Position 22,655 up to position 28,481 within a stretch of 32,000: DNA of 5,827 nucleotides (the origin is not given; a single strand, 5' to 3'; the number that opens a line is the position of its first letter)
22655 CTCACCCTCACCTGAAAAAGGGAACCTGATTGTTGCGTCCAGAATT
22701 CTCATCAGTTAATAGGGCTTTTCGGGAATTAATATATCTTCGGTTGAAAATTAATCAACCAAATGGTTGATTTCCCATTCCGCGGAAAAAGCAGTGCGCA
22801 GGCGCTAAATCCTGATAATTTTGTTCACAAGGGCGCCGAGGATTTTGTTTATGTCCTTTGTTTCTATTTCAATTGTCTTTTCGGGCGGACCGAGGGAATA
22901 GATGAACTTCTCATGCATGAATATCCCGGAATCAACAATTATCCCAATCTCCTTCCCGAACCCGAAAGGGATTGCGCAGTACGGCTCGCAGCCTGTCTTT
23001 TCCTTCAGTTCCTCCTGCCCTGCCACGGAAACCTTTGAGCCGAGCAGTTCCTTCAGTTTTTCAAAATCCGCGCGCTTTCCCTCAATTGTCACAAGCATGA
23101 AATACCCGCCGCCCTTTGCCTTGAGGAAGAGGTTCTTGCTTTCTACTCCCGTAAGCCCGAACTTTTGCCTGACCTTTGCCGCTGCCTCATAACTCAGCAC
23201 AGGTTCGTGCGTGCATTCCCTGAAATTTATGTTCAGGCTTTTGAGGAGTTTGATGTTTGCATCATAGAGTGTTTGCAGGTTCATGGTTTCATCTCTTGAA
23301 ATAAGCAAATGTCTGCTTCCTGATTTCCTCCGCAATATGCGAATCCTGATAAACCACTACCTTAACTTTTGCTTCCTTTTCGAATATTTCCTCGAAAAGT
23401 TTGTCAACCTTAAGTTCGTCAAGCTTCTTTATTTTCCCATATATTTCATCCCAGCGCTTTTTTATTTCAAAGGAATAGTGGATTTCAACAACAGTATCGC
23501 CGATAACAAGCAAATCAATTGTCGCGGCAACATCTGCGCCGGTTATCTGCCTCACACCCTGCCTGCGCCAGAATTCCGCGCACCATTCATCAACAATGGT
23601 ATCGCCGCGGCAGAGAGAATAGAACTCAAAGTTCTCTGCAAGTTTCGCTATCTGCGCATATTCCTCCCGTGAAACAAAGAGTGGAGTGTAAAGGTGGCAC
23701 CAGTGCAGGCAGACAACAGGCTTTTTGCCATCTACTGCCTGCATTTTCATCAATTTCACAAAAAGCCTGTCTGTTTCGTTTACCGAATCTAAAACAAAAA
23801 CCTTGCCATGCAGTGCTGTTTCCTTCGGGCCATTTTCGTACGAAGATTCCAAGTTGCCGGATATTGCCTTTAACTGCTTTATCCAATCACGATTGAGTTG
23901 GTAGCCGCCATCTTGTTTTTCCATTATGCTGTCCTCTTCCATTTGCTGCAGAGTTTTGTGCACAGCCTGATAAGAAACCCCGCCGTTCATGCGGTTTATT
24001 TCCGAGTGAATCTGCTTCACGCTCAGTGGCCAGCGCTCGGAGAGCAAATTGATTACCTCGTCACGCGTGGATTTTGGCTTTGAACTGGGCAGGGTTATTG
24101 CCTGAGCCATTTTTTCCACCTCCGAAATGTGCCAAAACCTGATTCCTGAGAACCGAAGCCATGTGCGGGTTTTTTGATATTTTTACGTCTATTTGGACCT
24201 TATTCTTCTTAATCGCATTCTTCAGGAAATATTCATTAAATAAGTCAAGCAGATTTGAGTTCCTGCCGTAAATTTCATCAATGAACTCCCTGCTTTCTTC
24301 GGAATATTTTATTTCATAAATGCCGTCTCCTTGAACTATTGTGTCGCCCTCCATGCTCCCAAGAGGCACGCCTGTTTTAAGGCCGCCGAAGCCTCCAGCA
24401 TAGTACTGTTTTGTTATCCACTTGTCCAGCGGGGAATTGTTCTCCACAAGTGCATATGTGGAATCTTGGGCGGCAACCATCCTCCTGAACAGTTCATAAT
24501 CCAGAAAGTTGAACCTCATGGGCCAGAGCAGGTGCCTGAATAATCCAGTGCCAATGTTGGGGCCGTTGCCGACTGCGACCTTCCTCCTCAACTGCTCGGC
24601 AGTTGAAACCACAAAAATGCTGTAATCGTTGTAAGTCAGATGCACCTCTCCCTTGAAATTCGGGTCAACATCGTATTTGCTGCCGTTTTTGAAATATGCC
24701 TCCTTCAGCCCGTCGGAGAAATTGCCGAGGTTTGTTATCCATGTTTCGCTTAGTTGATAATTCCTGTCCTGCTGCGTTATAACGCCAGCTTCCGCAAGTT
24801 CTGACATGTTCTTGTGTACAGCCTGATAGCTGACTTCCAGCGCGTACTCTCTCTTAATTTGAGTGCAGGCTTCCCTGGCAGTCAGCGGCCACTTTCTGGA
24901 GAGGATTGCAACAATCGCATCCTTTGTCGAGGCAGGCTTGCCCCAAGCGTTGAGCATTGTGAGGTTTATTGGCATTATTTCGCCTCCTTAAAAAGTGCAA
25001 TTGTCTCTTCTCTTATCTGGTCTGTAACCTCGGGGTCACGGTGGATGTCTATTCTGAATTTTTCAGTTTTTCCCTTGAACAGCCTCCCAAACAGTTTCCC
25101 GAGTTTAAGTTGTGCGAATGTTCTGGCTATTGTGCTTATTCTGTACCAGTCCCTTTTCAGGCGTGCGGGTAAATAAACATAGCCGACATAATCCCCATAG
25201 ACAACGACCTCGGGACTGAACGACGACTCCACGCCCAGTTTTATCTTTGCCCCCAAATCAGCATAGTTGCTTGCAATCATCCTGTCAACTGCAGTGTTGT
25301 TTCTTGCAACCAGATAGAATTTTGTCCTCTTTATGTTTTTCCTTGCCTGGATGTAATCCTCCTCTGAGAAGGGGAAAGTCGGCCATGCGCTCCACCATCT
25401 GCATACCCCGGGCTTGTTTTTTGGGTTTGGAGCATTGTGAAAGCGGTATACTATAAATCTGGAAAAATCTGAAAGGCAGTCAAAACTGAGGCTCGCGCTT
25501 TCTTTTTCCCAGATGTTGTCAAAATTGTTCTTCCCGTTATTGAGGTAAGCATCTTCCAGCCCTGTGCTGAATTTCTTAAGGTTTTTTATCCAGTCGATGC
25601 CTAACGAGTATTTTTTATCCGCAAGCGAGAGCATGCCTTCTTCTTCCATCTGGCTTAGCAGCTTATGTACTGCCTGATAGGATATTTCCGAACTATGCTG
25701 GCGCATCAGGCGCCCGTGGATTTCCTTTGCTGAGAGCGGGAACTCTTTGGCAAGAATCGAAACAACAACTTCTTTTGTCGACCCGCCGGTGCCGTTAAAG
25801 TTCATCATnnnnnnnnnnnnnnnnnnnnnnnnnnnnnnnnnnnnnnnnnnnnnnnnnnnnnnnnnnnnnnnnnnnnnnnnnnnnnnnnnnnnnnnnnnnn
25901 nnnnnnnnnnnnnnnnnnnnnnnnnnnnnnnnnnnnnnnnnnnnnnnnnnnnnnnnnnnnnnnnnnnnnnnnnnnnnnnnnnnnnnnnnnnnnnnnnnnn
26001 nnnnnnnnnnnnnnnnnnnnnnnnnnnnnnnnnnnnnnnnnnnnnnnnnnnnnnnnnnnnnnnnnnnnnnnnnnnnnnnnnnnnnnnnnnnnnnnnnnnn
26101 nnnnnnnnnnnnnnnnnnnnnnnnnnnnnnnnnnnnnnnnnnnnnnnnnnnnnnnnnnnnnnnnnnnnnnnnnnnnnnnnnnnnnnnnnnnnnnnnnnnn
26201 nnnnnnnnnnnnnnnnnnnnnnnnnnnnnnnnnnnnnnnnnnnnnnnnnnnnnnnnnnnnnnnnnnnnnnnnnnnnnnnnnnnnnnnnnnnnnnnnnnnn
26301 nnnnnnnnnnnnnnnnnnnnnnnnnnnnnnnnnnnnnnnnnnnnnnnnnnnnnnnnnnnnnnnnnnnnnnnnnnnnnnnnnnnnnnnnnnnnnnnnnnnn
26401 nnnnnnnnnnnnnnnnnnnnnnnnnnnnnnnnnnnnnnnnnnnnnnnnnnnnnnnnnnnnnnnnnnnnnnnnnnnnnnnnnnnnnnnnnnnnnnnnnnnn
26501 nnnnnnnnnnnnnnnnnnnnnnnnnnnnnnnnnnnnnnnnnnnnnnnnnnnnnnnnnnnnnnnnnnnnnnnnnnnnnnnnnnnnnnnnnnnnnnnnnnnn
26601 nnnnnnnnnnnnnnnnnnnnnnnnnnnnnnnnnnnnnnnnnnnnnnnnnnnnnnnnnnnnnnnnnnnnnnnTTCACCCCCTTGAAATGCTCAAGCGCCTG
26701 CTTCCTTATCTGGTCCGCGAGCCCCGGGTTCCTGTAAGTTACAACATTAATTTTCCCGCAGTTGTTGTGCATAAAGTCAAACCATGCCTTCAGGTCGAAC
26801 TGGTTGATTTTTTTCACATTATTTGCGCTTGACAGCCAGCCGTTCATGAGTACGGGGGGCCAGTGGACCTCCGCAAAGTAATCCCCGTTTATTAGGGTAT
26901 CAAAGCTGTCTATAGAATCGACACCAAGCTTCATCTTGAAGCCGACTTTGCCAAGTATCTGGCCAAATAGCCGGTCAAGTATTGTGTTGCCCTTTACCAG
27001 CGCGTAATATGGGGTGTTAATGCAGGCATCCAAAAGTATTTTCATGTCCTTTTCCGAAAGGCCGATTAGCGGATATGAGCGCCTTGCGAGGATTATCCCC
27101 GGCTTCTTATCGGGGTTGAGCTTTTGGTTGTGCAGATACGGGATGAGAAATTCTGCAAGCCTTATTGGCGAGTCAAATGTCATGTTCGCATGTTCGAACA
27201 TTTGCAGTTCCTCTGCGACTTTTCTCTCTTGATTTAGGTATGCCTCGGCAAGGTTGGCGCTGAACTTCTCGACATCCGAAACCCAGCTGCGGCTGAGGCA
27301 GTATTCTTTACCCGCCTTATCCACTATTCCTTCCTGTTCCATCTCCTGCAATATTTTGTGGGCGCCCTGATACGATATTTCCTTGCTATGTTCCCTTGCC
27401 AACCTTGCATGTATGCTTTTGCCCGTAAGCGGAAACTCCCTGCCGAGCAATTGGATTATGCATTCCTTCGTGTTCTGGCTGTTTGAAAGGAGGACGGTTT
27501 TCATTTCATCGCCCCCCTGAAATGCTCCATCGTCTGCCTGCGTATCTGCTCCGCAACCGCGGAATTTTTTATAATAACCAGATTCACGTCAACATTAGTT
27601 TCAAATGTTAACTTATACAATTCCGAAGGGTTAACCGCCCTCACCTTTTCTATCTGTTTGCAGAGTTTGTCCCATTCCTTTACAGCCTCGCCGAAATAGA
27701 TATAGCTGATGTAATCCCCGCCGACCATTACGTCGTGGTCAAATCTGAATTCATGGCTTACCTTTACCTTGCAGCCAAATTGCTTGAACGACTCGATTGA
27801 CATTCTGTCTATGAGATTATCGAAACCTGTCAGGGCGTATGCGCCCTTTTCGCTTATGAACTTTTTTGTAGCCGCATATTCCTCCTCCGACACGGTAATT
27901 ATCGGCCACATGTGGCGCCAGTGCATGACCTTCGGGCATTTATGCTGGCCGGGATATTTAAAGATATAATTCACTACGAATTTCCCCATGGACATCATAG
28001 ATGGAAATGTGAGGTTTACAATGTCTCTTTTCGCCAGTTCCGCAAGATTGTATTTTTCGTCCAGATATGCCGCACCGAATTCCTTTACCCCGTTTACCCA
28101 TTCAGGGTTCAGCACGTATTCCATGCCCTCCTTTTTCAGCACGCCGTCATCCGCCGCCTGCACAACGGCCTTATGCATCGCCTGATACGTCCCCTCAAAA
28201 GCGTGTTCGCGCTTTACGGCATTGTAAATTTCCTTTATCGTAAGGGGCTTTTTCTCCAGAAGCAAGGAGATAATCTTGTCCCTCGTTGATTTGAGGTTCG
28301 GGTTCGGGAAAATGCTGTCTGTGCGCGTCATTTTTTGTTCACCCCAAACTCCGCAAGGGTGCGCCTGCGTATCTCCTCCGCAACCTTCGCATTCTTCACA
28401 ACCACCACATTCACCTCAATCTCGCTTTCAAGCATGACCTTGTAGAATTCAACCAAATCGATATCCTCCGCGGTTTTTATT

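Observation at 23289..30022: Eight tandem, translationally coupled paralogues of an unassigned 'wHTH + ~190-aa C-terminal domain' family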

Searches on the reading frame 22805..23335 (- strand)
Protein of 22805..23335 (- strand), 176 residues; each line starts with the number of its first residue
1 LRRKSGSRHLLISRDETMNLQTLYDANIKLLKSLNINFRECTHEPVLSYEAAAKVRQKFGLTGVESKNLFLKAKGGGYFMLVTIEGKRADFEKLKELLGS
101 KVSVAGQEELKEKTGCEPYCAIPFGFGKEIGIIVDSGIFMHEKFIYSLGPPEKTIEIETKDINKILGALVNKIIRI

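Call 16: search_protein_families(library=pfam, proteins=[window:22805-23335:-], max_evalue=0.001)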
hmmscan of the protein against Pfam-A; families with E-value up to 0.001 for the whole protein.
window:22805-23335:- (176 aa): 1 family
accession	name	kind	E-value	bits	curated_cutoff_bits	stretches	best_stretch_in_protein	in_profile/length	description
PF04073.20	tRNA_edit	-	2.8e-17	63.4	25.5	1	43-164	1-122/123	Aminoacyl-tRNA editing domain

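Call 64: search_protein_families(library=padloc, proteins=[window:22805-23284:-], max_evalue=0.01)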
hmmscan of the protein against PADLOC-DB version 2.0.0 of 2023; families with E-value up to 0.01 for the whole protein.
window:22805-23284:- (159 aa): 0 families

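Call 80: search_protein_families(library=ncbifam, proteins=[window:22805-23284:-], max_evalue=0.00001)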
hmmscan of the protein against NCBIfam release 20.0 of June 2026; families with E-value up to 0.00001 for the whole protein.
window:22805-23284:- (159 aa): 1 family
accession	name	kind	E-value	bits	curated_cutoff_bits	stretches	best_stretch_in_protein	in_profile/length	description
TIGR00011.1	YbaK_EbsC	equivalog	2.4e-06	27.4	153.25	1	11-156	4-151/152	Cys-tRNA(Pro) deacylase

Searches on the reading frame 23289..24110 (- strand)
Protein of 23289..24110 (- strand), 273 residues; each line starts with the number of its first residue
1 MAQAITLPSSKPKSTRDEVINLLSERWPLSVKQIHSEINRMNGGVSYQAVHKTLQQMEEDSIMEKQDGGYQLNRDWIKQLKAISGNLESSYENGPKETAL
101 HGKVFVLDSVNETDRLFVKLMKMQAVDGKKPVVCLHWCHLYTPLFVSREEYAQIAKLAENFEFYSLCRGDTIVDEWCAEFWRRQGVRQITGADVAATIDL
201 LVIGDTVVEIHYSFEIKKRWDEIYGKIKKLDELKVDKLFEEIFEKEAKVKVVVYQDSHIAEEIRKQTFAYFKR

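Call 4: search_protein_families(library=pfam, proteins=[window:23289-24110:-], max_evalue=1)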
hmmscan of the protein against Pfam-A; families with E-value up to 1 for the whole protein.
window:23289-24110:- (273 aa): 5 families
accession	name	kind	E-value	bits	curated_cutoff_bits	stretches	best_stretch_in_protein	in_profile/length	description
PF08461.16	HTH_12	-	0.00087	19.6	21.4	1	19-66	3-51/66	Ribonuclease R winged-helix domain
PF01475.25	FUR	-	0.0057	17.2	23.1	1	15-65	9-61/121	Ferric uptake regulator family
PF05732.17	RepL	-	0.056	13.4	20.3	1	42-77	84-120/164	Firmicute plasmid replication protein (RepL)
PF21100.3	MCM_C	-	0.16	12.3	27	1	31-67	21-57/64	MCM protein C-terminal winged helix-turn-helix domain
PF01909.29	NTP_transf_2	-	0.25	12.2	21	1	198-250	34-84/93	Nucleotidyltransferase domain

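Call 8: search_protein_families(library=ncbifam, proteins=[window:23289-24110:-], max_evalue=1)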
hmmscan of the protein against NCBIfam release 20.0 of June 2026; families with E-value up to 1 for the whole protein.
window:23289-24110:- (273 aa): 0 families

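Call 64: search_protein_families(library=padloc, proteins=[window:23289-24110:-], max_evalue=0.01)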
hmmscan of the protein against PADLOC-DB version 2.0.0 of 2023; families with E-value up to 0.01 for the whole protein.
window:23289-24110:- (273 aa): 1 family
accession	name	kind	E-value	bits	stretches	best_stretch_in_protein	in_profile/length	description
PDLC01438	Csa3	-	2.3e-05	22.6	1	13-116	147-245/305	"CAS-I,CAS-II,CAS-III,CAS-IV,CAS-V,CAS-VI; associated_signaling"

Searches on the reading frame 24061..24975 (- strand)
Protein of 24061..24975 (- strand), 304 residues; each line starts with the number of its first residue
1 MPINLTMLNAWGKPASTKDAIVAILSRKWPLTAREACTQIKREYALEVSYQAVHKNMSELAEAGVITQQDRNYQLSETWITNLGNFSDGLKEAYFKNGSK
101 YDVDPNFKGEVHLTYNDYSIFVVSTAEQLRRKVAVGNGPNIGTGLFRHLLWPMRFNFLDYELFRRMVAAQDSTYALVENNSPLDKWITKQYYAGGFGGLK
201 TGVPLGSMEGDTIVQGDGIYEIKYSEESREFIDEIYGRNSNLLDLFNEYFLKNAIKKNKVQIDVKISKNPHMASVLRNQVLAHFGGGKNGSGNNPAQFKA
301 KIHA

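Call 4: search_protein_families(library=pfam, proteins=[window:24061-24975:-], max_evalue=1)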
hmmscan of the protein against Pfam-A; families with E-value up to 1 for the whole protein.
window:24061-24975:- (304 aa): 2 families
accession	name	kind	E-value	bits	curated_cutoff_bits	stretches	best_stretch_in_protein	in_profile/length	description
PF25213.1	HVO_A0261_N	-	0.078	13.3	35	1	36-77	24-65/86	HVO_A0261 N-terminal domain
PF25212.1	HVO_A0114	-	0.14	12.5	27.6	1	28-71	34-71/84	HVO_A0114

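Call 8: search_protein_families(library=ncbifam, proteins=[window:24061-24975:-], max_evalue=1)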
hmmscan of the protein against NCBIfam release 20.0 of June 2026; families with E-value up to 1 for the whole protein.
window:24061-24975:- (304 aa): 2 families
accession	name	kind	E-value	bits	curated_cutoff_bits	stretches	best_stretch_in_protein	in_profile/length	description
NF004170.0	PRK05638.1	equivalog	0.017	13.7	421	1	14-70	369-420/442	threonine synthase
NF033908.1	AcfA_fam_omp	subfamily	0.043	13.2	100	1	40-126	64-147/217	AcfA family outer membrane beta-barrel protein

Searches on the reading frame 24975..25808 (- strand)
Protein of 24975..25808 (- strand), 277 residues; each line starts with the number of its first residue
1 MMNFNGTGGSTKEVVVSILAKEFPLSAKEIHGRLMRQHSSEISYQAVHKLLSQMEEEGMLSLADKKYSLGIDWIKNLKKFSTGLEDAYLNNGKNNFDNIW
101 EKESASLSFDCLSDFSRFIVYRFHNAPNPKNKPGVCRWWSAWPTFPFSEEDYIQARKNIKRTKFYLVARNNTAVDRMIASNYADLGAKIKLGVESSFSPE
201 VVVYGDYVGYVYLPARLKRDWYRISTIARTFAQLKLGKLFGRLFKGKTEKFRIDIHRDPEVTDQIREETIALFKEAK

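Call 4: search_protein_families(library=pfam, proteins=[window:24975-25808:-], max_evalue=1)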
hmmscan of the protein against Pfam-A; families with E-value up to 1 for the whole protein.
window:24975-25808:- (277 aa): 4 families
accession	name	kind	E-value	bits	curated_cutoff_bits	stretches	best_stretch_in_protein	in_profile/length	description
PF01475.25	FUR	-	0.0035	17.9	23.1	1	13-61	11-60/121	Ferric uptake regulator family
PF03965.22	Penicillinase_R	-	0.023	15.5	22.6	1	13-62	6-53/115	Penicillinase repressor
PF08461.16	HTH_12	-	0.06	13.7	21.4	1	15-59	3-47/66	Ribonuclease R winged-helix domain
PF21100.3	MCM_C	-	0.14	12.5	27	1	28-64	22-57/64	MCM protein C-terminal winged helix-turn-helix domain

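Call 8: search_protein_families(library=ncbifam, proteins=[window:24975-25808:-], max_evalue=1)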
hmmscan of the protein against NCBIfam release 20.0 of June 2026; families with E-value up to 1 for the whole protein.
window:24975-25808:- (277 aa): 0 families

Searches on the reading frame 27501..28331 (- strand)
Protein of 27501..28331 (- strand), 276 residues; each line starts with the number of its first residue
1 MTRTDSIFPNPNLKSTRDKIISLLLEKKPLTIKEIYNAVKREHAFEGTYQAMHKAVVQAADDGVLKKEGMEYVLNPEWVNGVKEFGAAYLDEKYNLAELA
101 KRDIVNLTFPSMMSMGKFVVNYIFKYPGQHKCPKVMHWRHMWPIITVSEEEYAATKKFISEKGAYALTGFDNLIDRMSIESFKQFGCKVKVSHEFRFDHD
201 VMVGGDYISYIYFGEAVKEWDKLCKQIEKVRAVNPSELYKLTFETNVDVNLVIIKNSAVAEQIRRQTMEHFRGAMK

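Call 4: search_protein_families(library=pfam, proteins=[window:27501-28331:-], max_evalue=1)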
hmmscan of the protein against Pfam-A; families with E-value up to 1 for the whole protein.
window:27501-28331:- (276 aa): 2 families
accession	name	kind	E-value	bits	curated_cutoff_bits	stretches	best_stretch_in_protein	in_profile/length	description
PF21476.4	PF0610-like_N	-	0.014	16.1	33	1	15-39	1-24/50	PF0610-like, N-terminal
PF10826.14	DUF2551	-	0.029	15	23.4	1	15-49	11-43/83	Protein of unknown function (DUF2551)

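Call 8: search_protein_families(library=ncbifam, proteins=[window:27501-28331:-], max_evalue=1)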
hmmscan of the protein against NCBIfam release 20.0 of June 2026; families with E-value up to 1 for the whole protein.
window:27501-28331:- (276 aa): 0 families
